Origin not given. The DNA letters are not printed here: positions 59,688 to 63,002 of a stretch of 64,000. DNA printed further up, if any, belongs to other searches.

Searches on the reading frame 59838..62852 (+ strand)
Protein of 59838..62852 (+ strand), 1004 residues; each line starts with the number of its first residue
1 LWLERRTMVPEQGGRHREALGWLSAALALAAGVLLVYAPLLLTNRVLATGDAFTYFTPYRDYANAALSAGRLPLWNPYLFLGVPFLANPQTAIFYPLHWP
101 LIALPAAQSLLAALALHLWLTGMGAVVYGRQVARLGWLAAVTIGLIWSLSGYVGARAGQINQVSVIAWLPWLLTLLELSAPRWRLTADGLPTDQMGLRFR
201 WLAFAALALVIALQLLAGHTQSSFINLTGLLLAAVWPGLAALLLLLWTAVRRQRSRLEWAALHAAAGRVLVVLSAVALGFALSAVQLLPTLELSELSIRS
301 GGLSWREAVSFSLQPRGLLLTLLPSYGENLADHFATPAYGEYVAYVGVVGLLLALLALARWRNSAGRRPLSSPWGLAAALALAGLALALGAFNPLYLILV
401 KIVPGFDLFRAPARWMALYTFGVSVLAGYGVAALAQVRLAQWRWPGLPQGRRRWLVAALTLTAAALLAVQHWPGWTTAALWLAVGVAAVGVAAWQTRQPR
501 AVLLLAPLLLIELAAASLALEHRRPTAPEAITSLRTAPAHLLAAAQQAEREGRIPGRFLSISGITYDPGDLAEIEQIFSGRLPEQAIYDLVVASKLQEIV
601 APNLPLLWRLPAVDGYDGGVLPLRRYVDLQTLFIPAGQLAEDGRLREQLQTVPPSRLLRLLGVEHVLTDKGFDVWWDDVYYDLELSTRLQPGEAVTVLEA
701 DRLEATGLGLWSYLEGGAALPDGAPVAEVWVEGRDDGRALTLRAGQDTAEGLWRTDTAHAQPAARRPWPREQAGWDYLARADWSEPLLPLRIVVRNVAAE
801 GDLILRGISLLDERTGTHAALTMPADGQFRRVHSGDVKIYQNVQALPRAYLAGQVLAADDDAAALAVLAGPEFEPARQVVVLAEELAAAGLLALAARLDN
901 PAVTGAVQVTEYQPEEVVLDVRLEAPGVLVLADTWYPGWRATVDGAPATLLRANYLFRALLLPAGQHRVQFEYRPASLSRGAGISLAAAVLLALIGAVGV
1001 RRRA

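Call 63: search_protein_families(library=pfam, proteins=[window:59838-62852:+], max_evalue=0.00001)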
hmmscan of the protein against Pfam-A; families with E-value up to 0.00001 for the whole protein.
window:59838-62852:+ (1004 aa): 1 family
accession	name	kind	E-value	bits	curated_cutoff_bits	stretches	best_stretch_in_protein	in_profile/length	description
PF09586.16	YfhO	-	1.9e-07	30.3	28.5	1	907-985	756-835/835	Bacterial membrane protein YfhO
